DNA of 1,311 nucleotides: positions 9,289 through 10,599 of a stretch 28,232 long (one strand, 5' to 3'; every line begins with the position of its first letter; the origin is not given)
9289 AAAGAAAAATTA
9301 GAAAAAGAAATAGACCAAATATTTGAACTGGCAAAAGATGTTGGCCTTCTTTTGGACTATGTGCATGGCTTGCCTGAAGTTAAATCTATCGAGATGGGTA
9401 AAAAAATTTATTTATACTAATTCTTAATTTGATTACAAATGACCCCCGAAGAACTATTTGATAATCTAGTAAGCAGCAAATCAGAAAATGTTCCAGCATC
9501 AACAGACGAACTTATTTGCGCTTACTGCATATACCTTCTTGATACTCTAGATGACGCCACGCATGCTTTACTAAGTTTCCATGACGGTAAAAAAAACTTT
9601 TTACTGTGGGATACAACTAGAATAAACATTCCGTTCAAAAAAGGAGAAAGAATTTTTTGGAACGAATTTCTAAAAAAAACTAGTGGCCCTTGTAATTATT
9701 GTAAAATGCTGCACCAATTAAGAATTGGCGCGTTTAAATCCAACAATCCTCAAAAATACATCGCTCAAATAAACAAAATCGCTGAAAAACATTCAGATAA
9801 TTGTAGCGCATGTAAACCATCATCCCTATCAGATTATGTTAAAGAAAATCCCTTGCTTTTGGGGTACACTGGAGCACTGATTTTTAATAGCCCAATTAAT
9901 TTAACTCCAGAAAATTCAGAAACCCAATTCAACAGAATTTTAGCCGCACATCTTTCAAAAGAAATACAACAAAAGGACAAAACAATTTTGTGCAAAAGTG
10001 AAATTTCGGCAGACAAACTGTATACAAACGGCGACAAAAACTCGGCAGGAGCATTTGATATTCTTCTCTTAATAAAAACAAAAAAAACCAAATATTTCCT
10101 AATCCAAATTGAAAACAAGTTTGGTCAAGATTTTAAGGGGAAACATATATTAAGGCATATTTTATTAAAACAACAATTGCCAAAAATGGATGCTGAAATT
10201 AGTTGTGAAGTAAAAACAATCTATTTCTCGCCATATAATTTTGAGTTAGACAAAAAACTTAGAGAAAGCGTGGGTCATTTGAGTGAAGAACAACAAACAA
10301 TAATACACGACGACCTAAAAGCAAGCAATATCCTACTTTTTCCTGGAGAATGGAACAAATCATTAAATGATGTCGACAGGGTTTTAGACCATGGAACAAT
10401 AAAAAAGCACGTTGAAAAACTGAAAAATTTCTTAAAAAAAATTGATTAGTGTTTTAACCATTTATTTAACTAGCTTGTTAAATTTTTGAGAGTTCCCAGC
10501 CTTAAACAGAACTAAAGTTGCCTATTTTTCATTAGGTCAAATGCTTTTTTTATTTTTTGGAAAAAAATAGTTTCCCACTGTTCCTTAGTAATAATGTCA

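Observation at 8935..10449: Two-gene cassette: SocA/Panacea-like protein plus Zn-ribbon/PD-(D/E)xK nuclease, a candidate uncharacterised toxin-antitoxin or defence module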

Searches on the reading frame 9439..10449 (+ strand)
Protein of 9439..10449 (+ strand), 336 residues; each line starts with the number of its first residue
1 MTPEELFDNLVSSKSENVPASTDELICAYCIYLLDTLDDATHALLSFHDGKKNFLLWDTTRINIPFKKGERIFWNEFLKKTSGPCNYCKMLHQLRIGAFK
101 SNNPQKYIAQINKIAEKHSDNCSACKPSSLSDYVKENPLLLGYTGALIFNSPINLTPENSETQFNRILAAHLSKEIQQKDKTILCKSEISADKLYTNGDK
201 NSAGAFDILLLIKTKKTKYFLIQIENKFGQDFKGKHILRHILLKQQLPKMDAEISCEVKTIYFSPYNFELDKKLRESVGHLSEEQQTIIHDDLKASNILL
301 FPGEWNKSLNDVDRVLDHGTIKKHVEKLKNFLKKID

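Call 3: search_protein_families(library=pfam, proteins=[window:9439-10449:+], max_evalue=1)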
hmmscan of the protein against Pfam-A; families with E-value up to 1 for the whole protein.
window:9439-10449:+ (336 aa): 1 family
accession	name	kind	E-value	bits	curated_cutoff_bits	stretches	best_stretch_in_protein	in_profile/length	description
PF02375.23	JmjN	-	0.24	11.7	26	1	102-118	11-27/34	jmjN domain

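Call 4: search_protein_families(library=padloc, proteins=[window:9439-10449:+], max_evalue=1)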
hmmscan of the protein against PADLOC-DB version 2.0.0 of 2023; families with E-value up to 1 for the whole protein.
window:9439-10449:+ (336 aa): 1 family
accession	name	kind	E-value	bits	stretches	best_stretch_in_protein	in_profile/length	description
PDLC04780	PDC-M71A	-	0.0026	15.2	1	285-319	161-194/352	-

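Call 5: search_protein_families(library=ncbifam, proteins=[window:9439-10449:+], max_evalue=1)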
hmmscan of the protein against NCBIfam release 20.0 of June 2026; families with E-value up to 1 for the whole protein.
window:9439-10449:+ (336 aa): 0 families

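Call 6: search_protein_families(library=phrogs, proteins=[window:9439-10449:+], max_evalue=1)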
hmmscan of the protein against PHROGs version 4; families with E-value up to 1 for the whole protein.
window:9439-10449:+ (336 aa): 2 families
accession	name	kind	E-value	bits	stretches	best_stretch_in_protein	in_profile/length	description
phrog_7710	-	unknown function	0.24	12.9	1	73-128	12-67/106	-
phrog_10364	-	unknown function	0.27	12.5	1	111-134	17-40/62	-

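Call 7: search_solved_structures(query=window:9439-10449:+, max_evalue=10)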
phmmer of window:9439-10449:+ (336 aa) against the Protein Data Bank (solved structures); distinct sequences matched with E-value up to 10: 1.
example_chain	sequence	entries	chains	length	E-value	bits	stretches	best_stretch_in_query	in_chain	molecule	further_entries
4b7f_A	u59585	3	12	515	1.4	11.1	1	53-115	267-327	Catalase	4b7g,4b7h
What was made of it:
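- On SocAB (type VI TA): Gene 2 matches no known family (calls 3-7).
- Gene 2 has no detectable similarity to any other family (calls 3-7).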

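Call 9: find_homologous_proteins(query=window:9439-10449:+, max_evalue=0.001)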
Query window:9439-10449:+ (336 aa): 1 proteins with E <= 0.001 among 4110 candidates.
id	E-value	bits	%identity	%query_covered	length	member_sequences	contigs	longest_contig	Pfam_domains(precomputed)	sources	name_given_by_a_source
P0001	3.4e-224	761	100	100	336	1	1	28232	-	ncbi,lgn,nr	ncbi:MAG: hypothetical protein PHD95_03160 [Candidatus ainarchaeum sp.]|nr:hypothetical protein [Can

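Call 26: search_dna_similar(query=window:9439-10446:+, collection=plasmids, mode=protein, max_evalue=1, max_rows=15)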
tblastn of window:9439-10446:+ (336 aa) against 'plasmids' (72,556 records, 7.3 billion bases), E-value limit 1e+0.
No match.

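Call 27: search_protein_representatives(protein=window:9439-10446:+)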
Query: 336 residues. Proteins with E-value up to 0.001 (for the whole library): 9; up to 1e-10: 4; up to 1e-30: 1. The best 9 are listed.
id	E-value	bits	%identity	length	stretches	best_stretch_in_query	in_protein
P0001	1.1e-224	760.8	100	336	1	1-336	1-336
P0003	2.5e-13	66.2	29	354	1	1-328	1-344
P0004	5.5e-12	61.8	27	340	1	19-285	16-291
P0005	9.1e-11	57.8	29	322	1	46-266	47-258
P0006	1.8e-07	46.9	31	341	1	23-271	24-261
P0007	1.6e-06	43.9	28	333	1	7-333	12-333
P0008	1.5e-04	37.3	24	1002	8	140-264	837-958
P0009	1.6e-04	37.3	45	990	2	269-322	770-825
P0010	8.0e-04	35.0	28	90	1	83-168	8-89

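Call 30: find_homologous_proteins(query=A1, max_evalue=0.001)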
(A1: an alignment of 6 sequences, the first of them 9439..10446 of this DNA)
Query A1 (6 sequences) (336 aa, profile of the alignment): 2 proteins with E <= 0.001 among 8000 candidates.
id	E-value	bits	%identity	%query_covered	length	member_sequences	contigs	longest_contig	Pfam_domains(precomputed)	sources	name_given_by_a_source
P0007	1.1e-112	394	24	99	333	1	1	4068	-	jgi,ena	-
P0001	2.8e-107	377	100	100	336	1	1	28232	-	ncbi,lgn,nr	ncbi:MAG: hypothetical protein PHD95_03160 [Candidatus ainarchaeum sp.]|nr:hypothetical protein [Can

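Call 31: search_protein_families(library=pfam, alignment_id=A1, max_evalue=1)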
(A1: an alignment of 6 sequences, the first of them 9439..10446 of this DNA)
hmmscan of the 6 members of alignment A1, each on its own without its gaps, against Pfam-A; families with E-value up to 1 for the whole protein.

A. member 1, window:9439-10446:+ (336 aa): 1 family
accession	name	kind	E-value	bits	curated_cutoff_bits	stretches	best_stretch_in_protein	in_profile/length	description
PF02375.23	JmjN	-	0.24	11.7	26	1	102-118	11-27/34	jmjN domain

B. families by the number of members that match (of 6 scanned): 6 families
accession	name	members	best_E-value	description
PF13020.12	NOV_C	1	0.013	Protein NO VEIN, C-terminal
PF15514.12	ThaI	1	0.022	Restriction endonuclease ThaI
PF10865.14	DUF2703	1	0.042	Domain of unknown function (DUF2703)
PF01301.25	Glyco_hydro_35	1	0.11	Glycosyl hydrolases family 35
PF04324.20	Fer2_BFD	1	0.15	BFD-like [2Fe-2S] binding domain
PF02375.23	JmjN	1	0.24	jmjN domain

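Call 32: search_solved_structures(query=A1, max_evalue=10)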
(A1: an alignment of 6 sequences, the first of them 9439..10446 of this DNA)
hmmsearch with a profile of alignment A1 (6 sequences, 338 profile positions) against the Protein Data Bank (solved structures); distinct sequences matched with E-value up to 10: 2.
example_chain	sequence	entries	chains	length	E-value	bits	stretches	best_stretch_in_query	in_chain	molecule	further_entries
5nno_A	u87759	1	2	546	1.6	10.7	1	294-336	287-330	Aldehyde dehydrogenase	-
5myp_A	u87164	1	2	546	1.6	10.7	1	294-336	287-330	Aldehyde dehydrogenase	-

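Call 33: find_encoding_contigs(protein=P0007, flank=10000)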
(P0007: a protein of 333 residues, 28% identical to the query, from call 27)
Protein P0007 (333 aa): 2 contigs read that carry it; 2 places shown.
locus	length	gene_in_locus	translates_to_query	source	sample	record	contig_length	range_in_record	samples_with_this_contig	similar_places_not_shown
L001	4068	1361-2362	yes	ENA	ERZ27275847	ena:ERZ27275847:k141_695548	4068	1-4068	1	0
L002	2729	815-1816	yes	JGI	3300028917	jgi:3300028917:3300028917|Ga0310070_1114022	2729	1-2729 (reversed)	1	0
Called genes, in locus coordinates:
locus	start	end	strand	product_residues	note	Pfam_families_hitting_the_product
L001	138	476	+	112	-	-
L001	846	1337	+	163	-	-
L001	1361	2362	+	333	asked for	-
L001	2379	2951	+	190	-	PF02517:Rce1-like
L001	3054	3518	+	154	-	PF04307:YdjM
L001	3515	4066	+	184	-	?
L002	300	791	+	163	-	-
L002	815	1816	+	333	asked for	-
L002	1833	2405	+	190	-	PF02517:Rce1-like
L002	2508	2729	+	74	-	?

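Call 34: find_encoding_contigs(protein=P0003, flank=10000)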
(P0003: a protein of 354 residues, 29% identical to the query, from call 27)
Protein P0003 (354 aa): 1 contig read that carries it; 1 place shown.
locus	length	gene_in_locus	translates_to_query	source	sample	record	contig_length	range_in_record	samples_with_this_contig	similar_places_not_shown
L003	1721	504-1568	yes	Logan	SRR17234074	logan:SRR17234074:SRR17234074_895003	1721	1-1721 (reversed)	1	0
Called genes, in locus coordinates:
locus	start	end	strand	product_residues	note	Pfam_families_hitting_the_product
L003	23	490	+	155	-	PF13274:SocA_Panacea (weak)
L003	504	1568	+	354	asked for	-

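Call 36: find_encoding_contigs(protein=P0004, flank=10000)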
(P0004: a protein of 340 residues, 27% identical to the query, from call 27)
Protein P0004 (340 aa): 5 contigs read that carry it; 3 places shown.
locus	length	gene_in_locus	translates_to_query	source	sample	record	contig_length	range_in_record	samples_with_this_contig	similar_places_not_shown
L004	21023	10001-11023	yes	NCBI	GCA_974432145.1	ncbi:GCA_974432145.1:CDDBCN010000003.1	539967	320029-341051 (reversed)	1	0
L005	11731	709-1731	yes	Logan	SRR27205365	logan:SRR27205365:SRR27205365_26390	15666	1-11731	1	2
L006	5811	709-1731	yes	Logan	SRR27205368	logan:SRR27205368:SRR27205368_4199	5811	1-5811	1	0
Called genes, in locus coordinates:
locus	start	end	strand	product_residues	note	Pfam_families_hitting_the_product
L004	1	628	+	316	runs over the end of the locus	PF02729:OTCace_N, PF00185:OTCace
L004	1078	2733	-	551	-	PF01609:DDE_Tnp_1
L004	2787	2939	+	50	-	PF07764:Omega_Repress (weak)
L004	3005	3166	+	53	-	-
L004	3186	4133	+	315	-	PF01507:PAPS_reduct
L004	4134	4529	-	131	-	PF27807:DNA_S_mod_dnd_assoc_4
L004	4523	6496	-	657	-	PF02463:SMC_N, PF13476:AAA_23, PF13514:AAA_27 (weak)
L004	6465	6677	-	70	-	-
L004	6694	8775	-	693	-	PF00270:DEAD, PF04851:ResIII, PF18766:SWI2_SNF2, PF00271:Helicase_C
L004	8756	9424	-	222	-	PF12705:PDDEXK_1 (faint)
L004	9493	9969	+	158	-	PF13274:SocA_Panacea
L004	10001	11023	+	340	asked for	-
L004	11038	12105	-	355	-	-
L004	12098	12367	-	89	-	-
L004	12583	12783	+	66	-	-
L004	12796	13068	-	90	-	-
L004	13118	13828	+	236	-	PF00154:RecA_N, PF08423:Rad51, PF13481:AAA_25, PF06745:ATPase (weak), PF01637:ATPase_2 (weak), PF00004:AAA (weak)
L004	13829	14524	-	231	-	PF25296:Decapeptide (faint), PF13599:Pentapeptide_4, PF00805:Pentapeptide, PF13576:Pentapeptide_3 (faint), PF00805:Pentapeptide (weak)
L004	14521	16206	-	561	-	PF04675:DNA_ligase_A_N, PF01068:DNA_ligase_A_M, PF01331:mRNA_cap_enzyme (faint), PF04679:DNA_ligase_A_C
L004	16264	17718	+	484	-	PF01896:DNA_primase_S (weak)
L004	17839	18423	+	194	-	-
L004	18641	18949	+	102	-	PF00935:Ribosomal_L44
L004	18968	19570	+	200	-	PF01956:EMC3_TMCO1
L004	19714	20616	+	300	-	PF08068:DKCLD (weak), PF01509:TruB_N, PF21238:Pus10_C, PF16198:TruB_C_2, PF01472:PUA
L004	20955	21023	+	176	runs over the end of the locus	PF00252:Ribosomal_L16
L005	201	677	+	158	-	PF13274:SocA_Panacea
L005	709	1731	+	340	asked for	-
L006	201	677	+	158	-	PF13274:SocA_Panacea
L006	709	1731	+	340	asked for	-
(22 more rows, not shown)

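Call 37: find_encoding_contigs(protein=P0005, flank=10000)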
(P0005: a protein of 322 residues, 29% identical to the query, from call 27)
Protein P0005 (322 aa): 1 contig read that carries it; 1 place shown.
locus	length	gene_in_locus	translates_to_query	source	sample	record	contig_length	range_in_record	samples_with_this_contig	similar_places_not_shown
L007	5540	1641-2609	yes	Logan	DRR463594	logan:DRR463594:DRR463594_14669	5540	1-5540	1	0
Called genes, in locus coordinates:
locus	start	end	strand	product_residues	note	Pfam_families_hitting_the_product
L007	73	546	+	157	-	PF00583:Acetyltransf_1, PF13508:Acetyltransf_7 (weak)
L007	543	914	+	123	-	PF04266:ASCH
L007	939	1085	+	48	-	-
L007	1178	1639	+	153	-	-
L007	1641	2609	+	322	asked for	-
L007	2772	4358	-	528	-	PF01293:PEPCK_ATP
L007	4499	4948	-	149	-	-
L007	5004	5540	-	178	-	?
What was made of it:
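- The R-M genes are not conserved with the pair; L001 and L007 have none (calls 33, 37).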

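Call 38: find_encoding_contigs(protein=P0006, flank=10000)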
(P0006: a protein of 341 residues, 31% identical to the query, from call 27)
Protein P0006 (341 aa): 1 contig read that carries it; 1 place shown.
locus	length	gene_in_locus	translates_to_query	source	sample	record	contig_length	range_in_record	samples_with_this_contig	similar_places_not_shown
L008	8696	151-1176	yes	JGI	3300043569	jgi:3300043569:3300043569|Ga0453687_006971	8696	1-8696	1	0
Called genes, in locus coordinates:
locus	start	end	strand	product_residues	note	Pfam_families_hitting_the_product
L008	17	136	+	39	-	-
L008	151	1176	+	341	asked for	-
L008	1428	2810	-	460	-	PF00239:Resolvase, PF07508:Recombinase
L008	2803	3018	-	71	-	-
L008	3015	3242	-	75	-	-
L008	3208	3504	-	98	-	-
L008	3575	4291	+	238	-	PF01978:TrmB (weak)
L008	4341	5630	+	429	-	PF00589:Phage_integrase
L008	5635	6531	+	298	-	PF01555:N6_N4_Mtase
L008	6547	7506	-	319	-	-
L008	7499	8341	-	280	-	-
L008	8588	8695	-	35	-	?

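Call 39: find_encoding_contigs(protein=P0010, flank=10000)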
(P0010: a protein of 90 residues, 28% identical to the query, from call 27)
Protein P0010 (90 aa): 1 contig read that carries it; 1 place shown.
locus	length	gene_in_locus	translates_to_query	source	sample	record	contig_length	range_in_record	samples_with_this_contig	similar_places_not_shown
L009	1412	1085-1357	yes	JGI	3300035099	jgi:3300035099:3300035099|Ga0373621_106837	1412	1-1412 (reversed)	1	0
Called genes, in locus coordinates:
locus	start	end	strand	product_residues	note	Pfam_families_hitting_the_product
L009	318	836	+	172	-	PF13274:SocA_Panacea (weak)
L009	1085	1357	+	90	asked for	-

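Call 43: search_protein_families(library=pfam, proteins=[L001:846-1334:+, L003:23-487:+, L004:9493-9966:+, L007:1178-1636:+, L009:318-833:+], max_evalue=1)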
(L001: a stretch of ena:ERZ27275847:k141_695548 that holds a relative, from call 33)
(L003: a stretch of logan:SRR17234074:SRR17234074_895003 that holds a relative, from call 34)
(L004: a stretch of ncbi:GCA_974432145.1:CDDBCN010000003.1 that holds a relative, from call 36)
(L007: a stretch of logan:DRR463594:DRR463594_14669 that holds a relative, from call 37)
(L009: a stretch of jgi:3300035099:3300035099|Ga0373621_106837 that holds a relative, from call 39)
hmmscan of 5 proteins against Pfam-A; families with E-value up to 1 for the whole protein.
L001:846-1334:+ (163 aa): 1 family
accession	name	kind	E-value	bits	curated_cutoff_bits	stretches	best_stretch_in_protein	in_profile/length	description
PF13274.11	SocA_Panacea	-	1.7e-05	26.1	25.7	1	45-139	2-97/113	Antitoxin SocA-like, Panacea domain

L003:23-487:+ (155 aa): 1 family
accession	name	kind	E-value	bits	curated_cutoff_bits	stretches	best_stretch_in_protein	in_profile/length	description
PF13274.11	SocA_Panacea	-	2.3e-06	28.9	25.7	1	35-95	2-62/113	Antitoxin SocA-like, Panacea domain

L004:9493-9966:+ (158 aa): 3 families
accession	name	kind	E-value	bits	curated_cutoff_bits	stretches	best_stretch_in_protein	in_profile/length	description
PF13274.11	SocA_Panacea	-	2.4e-07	32.1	25.7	1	38-96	2-60/113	Antitoxin SocA-like, Panacea domain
PF06489.16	Orthopox_A49R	-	0.083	13.6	25.8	1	62-143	20-100/162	Orthopoxvirus A49R protein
PF21999.2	IMS_HHH_1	-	0.19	12.6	27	1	21-56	11-45/53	DNA polymerase-iota, thumb domain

L007:1178-1636:+ (153 aa): 1 family
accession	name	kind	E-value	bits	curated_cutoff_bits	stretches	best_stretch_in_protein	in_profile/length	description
PF13274.11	SocA_Panacea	-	0.016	16.6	25.7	1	32-131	2-99/113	Antitoxin SocA-like, Panacea domain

L009:318-833:+ (172 aa): 2 families
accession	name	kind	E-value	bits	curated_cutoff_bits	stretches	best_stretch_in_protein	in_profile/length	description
PF13274.11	SocA_Panacea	-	8.8e-07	30.3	25.7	1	52-96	2-46/113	Antitoxin SocA-like, Panacea domain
PF23523.1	Microp_apicomplexa_13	-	0.33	11.2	27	0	60-79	44-63/68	Apicomplexa microprotein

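Call 52: predict_structure(alignment_id=A1)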
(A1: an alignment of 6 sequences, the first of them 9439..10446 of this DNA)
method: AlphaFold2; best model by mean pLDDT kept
length: 336 residues; sequences in the alignment: 6
mean_pLDDT: 83.4   pTM: 0.84
mean pLDDT of the five models: 83.4, 80.3, 80.3, 77.7, 73.3
residues with pLDDT >= 90: 92; 70-90: 204; 50-70: 39; < 50: 1
segments of 3 or more residues with pLDDT < 50: none
pLDDT, mean of each block of 10 residues (from residue 1): 87 64 90 86 84 85 82 82 65 85 84 76 63 88 88 78 91 88 89 72 86 88 88 83 88 86 86 86 90 92 78 76 93 89
secondary structure, 60 per line:
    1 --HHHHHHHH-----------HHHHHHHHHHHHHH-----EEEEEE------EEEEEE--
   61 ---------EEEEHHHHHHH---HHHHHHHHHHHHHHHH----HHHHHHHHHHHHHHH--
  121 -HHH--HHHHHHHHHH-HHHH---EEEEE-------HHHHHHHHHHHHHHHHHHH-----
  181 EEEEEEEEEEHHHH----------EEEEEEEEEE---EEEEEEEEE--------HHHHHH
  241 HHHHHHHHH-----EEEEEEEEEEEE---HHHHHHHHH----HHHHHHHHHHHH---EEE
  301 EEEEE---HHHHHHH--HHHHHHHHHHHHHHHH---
elements in order: H3-10 H22-35 E41-46 E53-58 E70-73 H74-80 H84-99 H104-118 H127-136 H138-141 E145-149 H157-175 E181-190 H191-194 E205-214 E218-226 H235-249 E255-266 H270-278 H283-294 E298-305 H309-315 H318-333
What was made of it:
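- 9439..10449 (+): Gene 2 (PHD95_03160), 336 aa: member of a very rare, unannotated family with a novel N-terminal domain and a PD-(D/E)xK-type nuclease domain; predicted toxin/effector. The AF2 model has pLDDT 83.4 and pTM 0.84 (call 52).
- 9691..9813 (+): Cys4 cluster C85-x2-C88 ... C122-x2-C125: a putative metal site (Zn or Fe-S), lying at helix ends in the model. The region is predicted helical (call 52).
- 9907..10236 (+): PD-(D/E)xK-type catalytic core (about residues 157-266): helix 157-175, strands 181-190, 205-214 and 218-226, helix 235-249, strand 255-266. AF2 secondary structure (call 52).
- On PD-(D/E)xK nuclease superfamily: The AF2 model (pLDDT 83.4) gives helix 157-175, strands 181-190, 205-214 and 218-226, helix 235-249 and strand 255-266 (call 52).
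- Closest known: PD-. Different: The N-terminal domain is not CARF-like: it has a beta-hairpin meander plus helices rather than a Rossmann-like fold (call 52).
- These residues fall on helix / strand-start / strand of an alpha-beta-beta-beta-alpha-beta core in a confident model (pLDDT 83.4, pTM 0.84, call 52).
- Tried and rejected: Rejected: the N-terminal secondary structure is a hairpin meander plus helices, not Rossmann-like (call 52).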

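Call 55: fold_search(model_id=the predicted structure, library=pdb)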
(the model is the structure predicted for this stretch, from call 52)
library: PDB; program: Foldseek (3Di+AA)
matches with E <= 10: 895; with E <= 0.001: 0
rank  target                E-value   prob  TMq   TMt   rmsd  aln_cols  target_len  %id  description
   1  6wxw_A                1.3e-02  0.69  0.24  0.22  18.0       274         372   11  crystal structure of apo Card1 (released 2020-12-30)
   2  1qqm                  1.3e-02  0.11  0.10  0.09  26.4       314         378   11  D199S MUTANT OF BOVINE 70 KILODALTON HEAT SHOCK PROTEIN (released 1999-09-15)
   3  6xl1_A                1.8e-02  0.66  0.24  0.22  16.4       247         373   15  crystal structure of cA4-activated Card1(D294N) (released 2020-12-30)
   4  1ba0                  2.5e-02  0.09  0.10  0.10  26.6       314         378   12  HEAT-SHOCK COGNATE 70KD PROTEIN 44KD ATPASE N-TERMINAL 1NGE 3 (released 1998-07-15)
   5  1nge                  2.6e-02  0.07  0.10  0.09  26.0       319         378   12  STRUCTURAL BASIS OF THE 70-KILODALTON HEAT SHOCK COGNATE PROTEIN ATP HYDROLYTIC ACTIVITY, II. STRUCTURE OF THE ACTIVE SI (released 1994-08-31)
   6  2bup                  2.8e-02  0.09  0.11  0.10  26.2       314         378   11  T13G Mutant of the ATPASE fragment of Bovine HSC70 (released 1998-09-16)
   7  6b1n_A                2.8e-02  0.08  0.10  0.09  26.1       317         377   12  Disrupted hydrogen bond network impairs ATPase activity in an Hsc70 cysteine mutant (released 2018-01-17)
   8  1ngh                  3.1e-02  0.07  0.10  0.09  26.4       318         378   12  STRUCTURAL BASIS OF THE 70-KILODALTON HEAT SHOCK COGNATE PROTEIN ATP HYDROLYTIC ACTIVITY, II. STRUCTURE OF THE ACTIVE SI (released 1994-08-31)
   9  7fgm_A                3.5e-02  0.08  0.10  0.09  26.6       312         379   11  The complex crystals structure of the FAF1 UBL1_L-Hsp70 NBD with ADP and phosphate (released 2022-07-27)
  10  1ngf                  3.5e-02  0.07  0.10  0.09  26.4       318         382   12  STRUCTURAL BASIS OF THE 70-KILODALTON HEAT SHOCK COGNATE PROTEIN ATP HYDROLYTIC ACTIVITY, II. STRUCTURE OF THE ACTIVE SI (released 1994-08-31)
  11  5lhc_A                3.7e-02  0.30  0.20  0.13  20.1       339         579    9  The structure of D456A mutant of Nt.BspD6I nicking endonuclease at 0.24 nm resolution . (released 2017-08-16)
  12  1qqn                  3.9e-02  0.08  0.10  0.09  26.5       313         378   10  D206S MUTANT OF BOVINE 70 KILODALTON HEAT SHOCK PROTEIN (released 1999-09-15)
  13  1ats                  3.9e-02  0.08  0.10  0.09  26.4       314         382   12  THREONINE 204 OF THE CHAPERONE PROTEIN HSC70 INFLUENCES THE STRUCTURE OF THE ACTIVE SITE BUT IS NOT ESSENTIAL FOR ATP HY (released 1993-10-31)
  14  1ngj                  4.6e-02  0.07  0.10  0.09  26.2       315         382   12  STRUCTURAL BASIS OF THE 70-KILODALTON HEAT SHOCK COGNATE PROTEIN ATP HYDROLYTIC ACTIVITY, II. STRUCTURE OF THE ACTIVE SI (released 1994-08-31)
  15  1qqo                  4.6e-02  0.06  0.09  0.09  26.4       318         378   12  E175S MUTANT OF BOVINE 70 KILODALTON HEAT SHOCK PROTEIN (released 1999-09-15)
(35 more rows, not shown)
